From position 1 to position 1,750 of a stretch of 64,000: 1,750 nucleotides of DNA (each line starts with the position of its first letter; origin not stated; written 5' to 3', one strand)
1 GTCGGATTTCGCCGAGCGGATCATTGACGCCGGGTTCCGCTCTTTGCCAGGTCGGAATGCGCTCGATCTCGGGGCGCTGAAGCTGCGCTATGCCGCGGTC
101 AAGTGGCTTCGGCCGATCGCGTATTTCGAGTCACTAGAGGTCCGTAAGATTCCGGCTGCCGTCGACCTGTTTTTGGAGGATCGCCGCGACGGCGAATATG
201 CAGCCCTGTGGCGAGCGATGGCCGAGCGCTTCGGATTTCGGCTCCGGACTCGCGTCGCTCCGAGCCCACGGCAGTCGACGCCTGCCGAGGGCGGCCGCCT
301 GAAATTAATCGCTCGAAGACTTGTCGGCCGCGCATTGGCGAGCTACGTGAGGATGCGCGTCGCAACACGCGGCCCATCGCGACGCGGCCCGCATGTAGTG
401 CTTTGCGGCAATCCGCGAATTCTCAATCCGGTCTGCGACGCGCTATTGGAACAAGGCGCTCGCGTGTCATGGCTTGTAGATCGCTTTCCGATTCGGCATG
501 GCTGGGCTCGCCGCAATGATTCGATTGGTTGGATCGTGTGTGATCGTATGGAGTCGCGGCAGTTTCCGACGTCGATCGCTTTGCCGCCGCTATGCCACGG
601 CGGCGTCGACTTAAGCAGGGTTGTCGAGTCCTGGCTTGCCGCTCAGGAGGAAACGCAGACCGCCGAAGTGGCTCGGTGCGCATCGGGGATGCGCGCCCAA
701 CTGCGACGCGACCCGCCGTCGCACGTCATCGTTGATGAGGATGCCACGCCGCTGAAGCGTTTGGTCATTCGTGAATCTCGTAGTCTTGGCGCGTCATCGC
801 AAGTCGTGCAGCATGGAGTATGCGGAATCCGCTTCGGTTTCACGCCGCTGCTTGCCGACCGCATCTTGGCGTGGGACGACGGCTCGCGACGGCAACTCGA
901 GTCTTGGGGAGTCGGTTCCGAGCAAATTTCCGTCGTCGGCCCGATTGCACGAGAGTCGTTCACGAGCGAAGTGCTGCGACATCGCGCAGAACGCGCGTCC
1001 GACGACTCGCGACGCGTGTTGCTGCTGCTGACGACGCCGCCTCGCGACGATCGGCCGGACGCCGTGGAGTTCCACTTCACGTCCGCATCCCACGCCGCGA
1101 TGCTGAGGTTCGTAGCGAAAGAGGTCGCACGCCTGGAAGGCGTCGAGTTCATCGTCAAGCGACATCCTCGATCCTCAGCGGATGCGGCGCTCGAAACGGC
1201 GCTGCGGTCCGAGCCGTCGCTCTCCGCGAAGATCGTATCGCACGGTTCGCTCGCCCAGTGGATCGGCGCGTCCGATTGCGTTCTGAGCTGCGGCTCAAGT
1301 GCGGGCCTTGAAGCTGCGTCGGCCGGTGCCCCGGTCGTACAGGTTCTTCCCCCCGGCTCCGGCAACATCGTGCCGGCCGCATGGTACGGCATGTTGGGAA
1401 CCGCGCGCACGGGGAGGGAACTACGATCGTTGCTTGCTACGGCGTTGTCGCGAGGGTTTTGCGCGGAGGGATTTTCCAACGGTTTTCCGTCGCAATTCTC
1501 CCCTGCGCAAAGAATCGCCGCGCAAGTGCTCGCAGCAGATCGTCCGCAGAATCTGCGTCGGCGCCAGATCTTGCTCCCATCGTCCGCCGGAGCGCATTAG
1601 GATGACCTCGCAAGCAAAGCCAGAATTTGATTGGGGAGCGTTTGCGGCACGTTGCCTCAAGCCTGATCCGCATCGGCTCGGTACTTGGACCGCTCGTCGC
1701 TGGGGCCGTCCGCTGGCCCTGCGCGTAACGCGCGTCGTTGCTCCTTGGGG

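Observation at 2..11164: Translationally coupled envelope-glycan operon built around CDP-alcohol phosphotransferase chemistry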

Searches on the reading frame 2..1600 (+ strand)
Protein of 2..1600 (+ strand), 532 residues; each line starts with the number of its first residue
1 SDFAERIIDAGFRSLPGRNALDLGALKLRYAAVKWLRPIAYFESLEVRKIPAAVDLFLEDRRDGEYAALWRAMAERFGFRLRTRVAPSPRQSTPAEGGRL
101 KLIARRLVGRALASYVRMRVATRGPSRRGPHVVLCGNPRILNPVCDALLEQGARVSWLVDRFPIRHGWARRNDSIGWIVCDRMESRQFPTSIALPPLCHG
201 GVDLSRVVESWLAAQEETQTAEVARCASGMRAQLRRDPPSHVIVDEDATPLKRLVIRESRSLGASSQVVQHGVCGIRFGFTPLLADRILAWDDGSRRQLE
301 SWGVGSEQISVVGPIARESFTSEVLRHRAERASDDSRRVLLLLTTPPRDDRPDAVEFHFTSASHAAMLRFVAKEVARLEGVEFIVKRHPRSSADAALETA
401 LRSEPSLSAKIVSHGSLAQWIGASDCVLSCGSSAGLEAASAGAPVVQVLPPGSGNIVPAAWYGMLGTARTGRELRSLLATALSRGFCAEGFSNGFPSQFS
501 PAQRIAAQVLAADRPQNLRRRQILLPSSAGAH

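Call 5: search_protein_families(library=pfam, proteins=[window:2-1600:+], max_evalue=0.01)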
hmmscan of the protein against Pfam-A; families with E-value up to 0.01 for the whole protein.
window:2-1600:+ (532 aa): 0 families

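Call 6: search_protein_families(library=ncbifam, proteins=[window:2-1600:+], max_evalue=0.01)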
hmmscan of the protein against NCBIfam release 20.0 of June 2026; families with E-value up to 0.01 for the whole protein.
window:2-1600:+ (532 aa): 2 families
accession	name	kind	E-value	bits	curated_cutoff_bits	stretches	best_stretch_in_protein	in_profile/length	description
TIGR04396.2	surf_polysacc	subfamily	3e-07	30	125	1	362-450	205-290/427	surface carbohydrate biosynthesis protein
TIGR04326.1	O_ant_LIC13510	subfamily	7.9e-06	24.5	250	1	362-478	460-574/602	TIGR04326 family surface carbohydrate biosynthesis protein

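Call 21: search_solved_structures(query=window:2-1597:+, max_evalue=1)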
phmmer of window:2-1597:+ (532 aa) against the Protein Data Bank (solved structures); distinct sequences matched with E-value up to 1: 0.

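Call 42: find_homologous_proteins(query=window:2-1597:+, max_evalue=0.001)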
Query window:2-1597:+ (532 aa): 201 proteins with E <= 0.001 among 8000 candidates; the best 120 are listed.
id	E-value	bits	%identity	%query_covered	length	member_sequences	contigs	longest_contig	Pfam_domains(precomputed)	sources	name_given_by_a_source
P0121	0.0e+0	1105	93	100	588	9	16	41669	-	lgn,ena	-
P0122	2.6e-247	840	72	100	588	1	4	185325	-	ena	-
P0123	2.5e-238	810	72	100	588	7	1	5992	-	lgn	-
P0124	6.4e-228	776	70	96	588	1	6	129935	-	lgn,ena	-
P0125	6.3e-113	397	43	95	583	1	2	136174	-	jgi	jgi:hypothetical protein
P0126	6.7e-113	397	44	90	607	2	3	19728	-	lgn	-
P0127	6.8e-111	390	43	93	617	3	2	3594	-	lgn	-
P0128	9.6e-110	386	44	94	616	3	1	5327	-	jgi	jgi:hypothetical protein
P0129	9.7e-110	386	43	88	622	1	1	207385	PF02350.26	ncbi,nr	ncbi:MAG: hypothetical protein K8U03_15325 [Planctomycetia bacterium]|nr:hypothetical protein [Planc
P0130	4.6e-109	384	44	93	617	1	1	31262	-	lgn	-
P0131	9.6e-109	383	42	95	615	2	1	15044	-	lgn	-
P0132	1.8e-108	382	43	94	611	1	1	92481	-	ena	-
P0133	4.8e-107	377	43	93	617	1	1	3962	-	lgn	-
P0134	6.9e-107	377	43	94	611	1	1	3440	-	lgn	-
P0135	6.9e-107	377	42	93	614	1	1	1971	-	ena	-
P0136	9.6e-106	373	41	95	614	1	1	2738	PF02350.26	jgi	-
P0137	5.3e-105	370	44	90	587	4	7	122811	PF02350.26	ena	-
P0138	7.6e-105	370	43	96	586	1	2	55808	PF02350.26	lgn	-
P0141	4.9e-101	357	42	90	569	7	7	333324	PF02350.26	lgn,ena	-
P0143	6.0e-100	354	41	89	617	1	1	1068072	PF02350.26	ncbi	ncbi:MAG: hypothetical protein QM775_14130 [Pirellulales bacterium]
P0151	6.8e-92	327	39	92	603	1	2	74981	PF02350.26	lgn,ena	-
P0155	2.0e-89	319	40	91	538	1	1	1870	PF02350.26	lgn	-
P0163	6.0e-88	314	41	94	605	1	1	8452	PF02350.26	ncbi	-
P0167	3.5e-87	312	40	84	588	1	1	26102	PF02350.26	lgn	-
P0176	5.9e-86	308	40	87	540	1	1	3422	PF02350.26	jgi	jgi:hypothetical protein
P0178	1.1e-85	307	39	87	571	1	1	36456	PF02350.26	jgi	jgi:hypothetical protein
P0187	8.2e-84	301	40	84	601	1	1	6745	PF02350.26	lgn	-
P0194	1.6e-82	296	40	87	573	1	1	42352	PF02350.26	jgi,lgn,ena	-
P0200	1.2e-81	293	39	87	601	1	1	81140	PF02350.26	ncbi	-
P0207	1.4e-80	290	38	93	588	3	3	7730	PF02350.26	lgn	-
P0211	4.1e-80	288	37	92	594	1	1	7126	PF02350.26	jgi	-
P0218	3.4e-79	285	38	92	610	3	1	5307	PF02350.26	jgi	-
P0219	9.4e-79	284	38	92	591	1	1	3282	PF20471.5,PF02350.26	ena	-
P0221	1.2e-78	283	40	87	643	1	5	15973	PF02350.26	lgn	-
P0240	8.2e-77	277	40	91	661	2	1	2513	PF02350.26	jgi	-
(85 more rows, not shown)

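Call 46: find_encoding_contigs(protein=P0121, flank=10000, max_places=2)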
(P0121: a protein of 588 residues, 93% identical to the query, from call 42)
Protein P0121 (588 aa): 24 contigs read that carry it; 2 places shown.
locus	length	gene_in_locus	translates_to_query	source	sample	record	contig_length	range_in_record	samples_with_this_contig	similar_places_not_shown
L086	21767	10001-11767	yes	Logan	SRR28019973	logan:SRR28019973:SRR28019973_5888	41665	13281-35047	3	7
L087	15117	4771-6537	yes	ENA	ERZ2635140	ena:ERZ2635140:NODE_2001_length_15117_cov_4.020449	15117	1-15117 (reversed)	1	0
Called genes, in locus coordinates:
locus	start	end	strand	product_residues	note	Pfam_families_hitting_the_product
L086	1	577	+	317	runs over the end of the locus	PF02423:OCD_Mu_crystall, PF01488:Shikimate_DH (weak)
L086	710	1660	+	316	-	PF01891:CbiM, PF13190:PDGLE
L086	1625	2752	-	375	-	PF00285:Citrate_synt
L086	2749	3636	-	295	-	PF13714:PEP_mutase, PF00463:ICL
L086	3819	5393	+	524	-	PF20604:DUF6798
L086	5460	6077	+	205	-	PF00293:NUDIX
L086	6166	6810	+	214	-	PF00702:Hydrolase, PF13419:HAD_2, PF13242:Hydrolase_like (faint)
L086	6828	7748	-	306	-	PF04321:RmlD_sub_bind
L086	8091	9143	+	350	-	PF03102:NeuB, PF08666:SAF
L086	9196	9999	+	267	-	PF00702:Hydrolase, PF13419:HAD_2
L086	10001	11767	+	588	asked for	-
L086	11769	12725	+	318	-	-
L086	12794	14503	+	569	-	PF00535:Glycos_transf_2, PF01066:CDP-OH_P_transf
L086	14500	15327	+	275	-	PF00535:Glycos_transf_2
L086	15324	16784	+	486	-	-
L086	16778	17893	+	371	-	PF13439:Glyco_transf_4, PF00534:Glycos_transf_1, PF13692:Glyco_trans_1_4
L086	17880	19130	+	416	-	PF01075:Glyco_transf_9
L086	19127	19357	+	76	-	-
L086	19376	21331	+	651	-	PF13231:PMT_2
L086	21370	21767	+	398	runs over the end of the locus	PF00890:FAD_binding_2 (faint), PF01266:DAO, PF05834:Lycopene_cycl (faint), PF06039:Mqo (faint), PF07992:Pyr_redox_2 (faint), PF13450:NAD_binding_8 (weak)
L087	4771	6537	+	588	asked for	-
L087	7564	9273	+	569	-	PF00535:Glycos_transf_2, PF01066:CDP-OH_P_transf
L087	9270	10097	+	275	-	PF00535:Glycos_transf_2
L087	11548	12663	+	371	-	PF13439:Glyco_transf_4, PF00534:Glycos_transf_1, PF13692:Glyco_trans_1_4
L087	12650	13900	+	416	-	PF01075:Glyco_transf_9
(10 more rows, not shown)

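Call 47: search_protein_families(library=ncbifam, proteins=[L086:8091-9140:+, L086:9196-9996:+, L086:6166-6807:+, L086:5460-6074:+, L086:3819-5390:+, L086:6831-7748:-], max_evalue=0.00001)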
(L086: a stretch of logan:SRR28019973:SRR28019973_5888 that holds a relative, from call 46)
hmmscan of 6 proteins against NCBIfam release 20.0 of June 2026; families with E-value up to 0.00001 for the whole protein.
L086:8091-9140:+ (350 aa): 5 families
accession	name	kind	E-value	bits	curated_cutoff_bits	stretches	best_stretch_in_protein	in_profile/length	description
TIGR03569.1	NeuB_NnaB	equivalog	2.4e-95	319.4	399.65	1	20-344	1-329/329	N-acetylneuraminate synthase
TIGR03586.1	PseI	equivalog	1.5e-64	218.2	340.25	1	20-341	2-324/327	pseudaminic acid synthase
NF006421.0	PRK08673.1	subfamily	9.4e-08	31.6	335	0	97-162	148-212/338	3-deoxy-7-phosphoheptulonate synthase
TIGR01361.1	DAHP_synth_Bsub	equivalog_domain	2.6e-07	30.3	267.75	0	98-169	80-152/260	3-deoxy-7-phosphoheptulonate synthase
NF009933.0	PRK13396.1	subfamily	3.6e-06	26.2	486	0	60-279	128-347/352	3-deoxy-7-phosphoheptulonate synthase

L086:9196-9996:+ (267 aa): 19 families
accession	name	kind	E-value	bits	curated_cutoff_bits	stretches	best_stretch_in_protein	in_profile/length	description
TIGR02253.1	CTE7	subfamily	9.5e-15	55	169.75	1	113-238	76-201/221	TIGR02253 family HAD-type hydrolase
TIGR01449.2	PGP_bact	equivalog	1.7e-12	47.3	180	1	130-233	85-186/213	phosphoglycolate phosphatase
TIGR01454.1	AHBA_synth_RP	hypoth_equivalog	2.5e-12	46.9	246.65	1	124-241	69-184/205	AHBA synthesis associated protein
NF009695.0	PRK13222.1-2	equivalog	2.6e-12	46.7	225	1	123-233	87-195/226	phosphoglycolate phosphatase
TIGR01428.1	HAD_type_II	equivalog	1.6e-11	44.6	125.4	1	124-229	85-188/197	haloacid dehalogenase type II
NF009804.0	PRK13288.1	equivalog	2.8e-10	40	218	1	123-233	75-183/215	pyrophosphatase PpaX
TIGR02247.1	HAD-1A3-hyp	subfamily_domain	1.8e-09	37.6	125.4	1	40-240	5-204/211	epoxide hydrolase N-terminal domain-like phosphatase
NF053830.1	RUBPPhHalo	equivalog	5e-09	36.1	330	1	128-240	101-212/234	ribulose-1,5-bisphosphate 5-phosphatase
TIGR01509.1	HAD-SF-IA-v3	subfamily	8.7e-09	35.7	29.4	1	164-229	89-152/154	HAD-IA family hydrolase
TIGR02254.1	YjjG_YfnB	equivalog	1.1e-08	34.9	159.9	1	40-239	4-204/223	YjjG family noncanonical pyrimidine nucleotidase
NF008087.0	PRK10826.1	equivalog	7.1e-08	32.3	191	1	108-242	72-202/222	hexitol phosphatase HxpB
TIGR02252.1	DREG-2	subfamily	8.9e-08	32.1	155.2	1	131-228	106-201/203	HAD hydrolase, REG-2-like, family IA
NF008018.0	PRK10748.1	equivalog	1.7e-07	30.7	225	1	164-238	139-214/238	5-amino-6-(5-phospho-D-ribitylamino)uracil phosphatase YigB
TIGR02009.1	PGMB-YQAB-SF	subfamily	2.1e-07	31.3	153.35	1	90-230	47-185/186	beta-phosphoglucomutase family hydrolase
NF009694.0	PRK13222.1-1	equivalog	2.9e-07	30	415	1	131-233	112-212/252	phosphoglycolate phosphatase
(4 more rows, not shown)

L086:6166-6807:+ (214 aa): 24 families
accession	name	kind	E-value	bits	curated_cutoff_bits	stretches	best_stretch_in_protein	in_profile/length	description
TIGR02009.1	PGMB-YQAB-SF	subfamily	2e-30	106.4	153.35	1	1-179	5-186/186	beta-phosphoglucomutase family hydrolase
NF008087.0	PRK10826.1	equivalog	1.1e-24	87.3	191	1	1-210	11-215/222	hexitol phosphatase HxpB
NF046057.1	bifunc_MtlD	equivalog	2.6e-23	82.3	800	1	1-178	11-190/683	bifunctional mannitol-1-phosphate dehydrogenase/phosphatase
TIGR01990.1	bPGM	equivalog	2.9e-22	79.6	189.4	1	1-179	5-186/187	beta-phosphoglucomutase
NF008000.0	PRK10725.1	equivalog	7.3e-20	71.9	215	1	1-179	9-185/188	fructose-1-phosphate/6-phosphogluconate phosphatase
NF053653.1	InDiPhoBT2121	equivalog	6.3e-19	68.4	245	1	1-183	5-190/216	inorganic diphosphatase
TIGR01449.2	PGP_bact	equivalog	6.3e-17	61.8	180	1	2-202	3-209/213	phosphoglycolate phosphatase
TIGR01509.1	HAD-SF-IA-v3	subfamily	2.2e-16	60.4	29.4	1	73-179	58-154/154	HAD-IA family hydrolase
NF009694.0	PRK13222.1-1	equivalog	2.2e-16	60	415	1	61-185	92-216/252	phosphoglycolate phosphatase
NF008610.0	PRK11587.1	equivalog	4.3e-16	58.9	282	1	2-195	8-196/219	sugar phosphatase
NF009695.0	PRK13222.1-2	equivalog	4.4e-15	55.8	225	1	46-192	60-206/226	phosphoglycolate phosphatase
NF009697.0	PRK13222.1-4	equivalog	5.2e-14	52.1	327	1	57-183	71-197/232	phosphoglycolate phosphatase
NF009696.0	PRK13222.1-3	equivalog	6.6e-12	45.6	359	1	1-189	7-196/223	N-acetylmuramic acid 6-phosphate phosphatase MupP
TIGR01454.1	AHBA_synth_RP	hypoth_equivalog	1.6e-11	44.3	246.65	1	76-188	71-183/205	AHBA synthesis associated protein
NF009700.0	PRK13226.1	equivalog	4.4e-11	42.9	342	1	1-188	16-203/229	phosphoglycolate phosphatase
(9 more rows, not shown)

L086:5460-6074:+ (205 aa): 5 families
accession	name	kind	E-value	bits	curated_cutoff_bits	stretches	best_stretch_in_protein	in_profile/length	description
NF007980.0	PRK10707.1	equivalog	4.8e-24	85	134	1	38-197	28-186/192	CoA pyrophosphatase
TIGR00586.1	mutt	equivalog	2.5e-09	37.2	97.9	1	62-112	23-73/129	8-oxo-dGTP diphosphatase MutT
NF008044.0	PRK10776.1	equivalog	2e-08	34.2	148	1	59-112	20-72/130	8-oxo-dGTP diphosphatase MutT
NF008736.0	PRK11762.1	equivalog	2.3e-08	33.8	169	1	57-112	60-115/186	ADP compounds hydrolase NudE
NF006530.0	PRK08999.1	equivalog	1.6e-07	30.7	245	1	62-106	24-68/315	Nudix family hydrolase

L086:3819-5390:+ (524 aa): 0 families

L086:6831-7748:- (306 aa): 1 family
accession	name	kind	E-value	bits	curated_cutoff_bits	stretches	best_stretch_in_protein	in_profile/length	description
TIGR01214.1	rmlD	equivalog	1.7e-10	40.5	224.05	1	35-233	38-230/285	dTDP-4-dehydrorhamnose reductase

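Call 59: predict_structure(alignment_id=A3)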
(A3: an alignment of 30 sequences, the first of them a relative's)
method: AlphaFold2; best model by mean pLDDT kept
length: 588 residues; sequences in the alignment: 30
mean_pLDDT: 83.6   pTM: 0.85
mean pLDDT of the five models: 83.6, 83.3, 82.4, 81.6, 81.4
residues with pLDDT >= 90: 297; 70-90: 181; 50-70: 79; < 50: 31
segments of 3 or more residues with pLDDT < 50: 148-152, 178-180, 572-588
pLDDT, mean of each block of 10 residues (from residue 1): 94 88 83 72 90 91 86 76 90 96 91 93 97 97 69 58 67 54 81 89 92 75 69 69 65 93 90 67 81 92 83 89 86 67 90 89 90 89 87 93 82 91 97 95 89 96 94 95 93 92 94 91 97 94 60 78 88 44 32
secondary structure, 60 per line:
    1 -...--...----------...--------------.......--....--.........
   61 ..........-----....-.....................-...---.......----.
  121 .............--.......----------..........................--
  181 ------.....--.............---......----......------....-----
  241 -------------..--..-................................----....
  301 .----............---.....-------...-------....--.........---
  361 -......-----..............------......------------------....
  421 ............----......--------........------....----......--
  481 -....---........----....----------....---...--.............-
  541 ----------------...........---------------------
elements in order: E2-4 E20-22 E37-39 H40-43 H46-49 H52-70 H76-79 H81-101 E109-115 H120-133 E136-142 H153-178 E187-191 H194-206 E210-215 H220-225 E232-235 H261-292 E297-301 H306-317 E321-325 E343-346 H349-357 E365-367 H373-386 E393-398 H417-432 E437-442 H451-458 E465-468 H473-478 E482-485 H489-496 E501-504 H515-518 E522-524 H527-539 H557-567
